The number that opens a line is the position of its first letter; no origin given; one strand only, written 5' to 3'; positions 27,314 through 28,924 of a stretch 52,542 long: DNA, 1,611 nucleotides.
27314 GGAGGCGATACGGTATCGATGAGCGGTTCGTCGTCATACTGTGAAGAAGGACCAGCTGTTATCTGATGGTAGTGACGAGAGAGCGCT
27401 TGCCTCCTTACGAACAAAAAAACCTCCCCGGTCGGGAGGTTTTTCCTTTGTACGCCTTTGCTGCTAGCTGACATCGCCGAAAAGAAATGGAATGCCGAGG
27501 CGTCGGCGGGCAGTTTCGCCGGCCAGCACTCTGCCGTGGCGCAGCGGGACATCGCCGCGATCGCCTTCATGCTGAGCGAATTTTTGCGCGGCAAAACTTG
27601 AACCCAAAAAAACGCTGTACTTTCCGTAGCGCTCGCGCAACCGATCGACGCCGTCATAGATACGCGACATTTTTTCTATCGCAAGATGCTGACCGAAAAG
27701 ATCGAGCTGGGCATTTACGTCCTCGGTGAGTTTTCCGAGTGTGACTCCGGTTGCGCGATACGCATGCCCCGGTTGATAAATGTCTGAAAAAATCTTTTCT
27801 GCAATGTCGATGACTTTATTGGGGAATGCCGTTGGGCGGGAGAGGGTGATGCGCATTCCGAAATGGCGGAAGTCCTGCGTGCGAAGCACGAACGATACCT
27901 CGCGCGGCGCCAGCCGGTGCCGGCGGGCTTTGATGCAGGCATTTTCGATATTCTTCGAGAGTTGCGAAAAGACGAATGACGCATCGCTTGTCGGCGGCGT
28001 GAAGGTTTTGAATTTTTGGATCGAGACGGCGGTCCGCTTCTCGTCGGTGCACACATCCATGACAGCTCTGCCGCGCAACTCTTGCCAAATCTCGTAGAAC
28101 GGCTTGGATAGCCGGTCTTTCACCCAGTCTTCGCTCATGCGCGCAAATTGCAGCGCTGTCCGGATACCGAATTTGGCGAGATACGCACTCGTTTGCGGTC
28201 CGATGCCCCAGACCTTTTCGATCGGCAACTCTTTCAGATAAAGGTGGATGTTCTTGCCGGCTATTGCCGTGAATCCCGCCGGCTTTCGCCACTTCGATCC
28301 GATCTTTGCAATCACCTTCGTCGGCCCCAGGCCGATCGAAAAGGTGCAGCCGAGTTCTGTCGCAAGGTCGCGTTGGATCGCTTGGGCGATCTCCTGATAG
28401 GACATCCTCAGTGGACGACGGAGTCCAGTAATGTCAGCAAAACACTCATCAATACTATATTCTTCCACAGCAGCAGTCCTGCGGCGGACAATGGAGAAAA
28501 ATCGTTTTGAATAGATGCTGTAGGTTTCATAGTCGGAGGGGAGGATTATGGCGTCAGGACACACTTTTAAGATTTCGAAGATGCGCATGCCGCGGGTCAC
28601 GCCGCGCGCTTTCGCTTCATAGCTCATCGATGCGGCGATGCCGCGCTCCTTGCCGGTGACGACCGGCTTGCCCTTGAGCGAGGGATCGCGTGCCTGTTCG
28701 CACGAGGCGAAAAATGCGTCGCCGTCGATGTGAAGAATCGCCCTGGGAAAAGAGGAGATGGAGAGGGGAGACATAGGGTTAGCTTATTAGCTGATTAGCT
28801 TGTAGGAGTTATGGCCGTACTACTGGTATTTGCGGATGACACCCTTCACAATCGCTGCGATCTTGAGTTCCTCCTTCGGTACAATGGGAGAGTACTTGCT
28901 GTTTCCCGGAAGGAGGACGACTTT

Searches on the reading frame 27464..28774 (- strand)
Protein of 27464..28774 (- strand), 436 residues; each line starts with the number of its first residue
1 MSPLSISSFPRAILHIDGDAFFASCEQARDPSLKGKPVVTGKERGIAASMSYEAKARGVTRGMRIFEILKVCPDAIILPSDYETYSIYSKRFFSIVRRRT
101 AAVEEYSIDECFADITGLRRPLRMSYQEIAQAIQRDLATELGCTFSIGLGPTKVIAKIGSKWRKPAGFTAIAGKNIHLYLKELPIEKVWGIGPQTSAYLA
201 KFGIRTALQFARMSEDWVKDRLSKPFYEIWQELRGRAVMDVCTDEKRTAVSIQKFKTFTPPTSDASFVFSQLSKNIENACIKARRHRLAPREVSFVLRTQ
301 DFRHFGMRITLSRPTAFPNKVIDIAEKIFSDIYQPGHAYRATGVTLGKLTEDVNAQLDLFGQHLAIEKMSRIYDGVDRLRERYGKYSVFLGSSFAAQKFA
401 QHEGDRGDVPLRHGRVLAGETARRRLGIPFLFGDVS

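Call 91: search_protein_families(library=pfam, proteins=[window:27464-28774:-], max_evalue=0.00001)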
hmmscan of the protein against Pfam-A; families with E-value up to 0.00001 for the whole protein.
window:27464-28774:- (436 aa): 3 families
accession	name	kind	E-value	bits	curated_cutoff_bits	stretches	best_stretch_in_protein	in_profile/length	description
PF00817.25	IMS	-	6.1e-47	159.7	23.2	1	16-160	1-147/148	impB/mucB/samB family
PF11799.13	IMS_C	-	5.6e-15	56.1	20.7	1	251-359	3-109/109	impB/mucB/samB family C-terminal domain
PF11798.14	IMS_HHH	-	2.8e-06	27.7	24.4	1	175-204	3-32/32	IMS family HHH motif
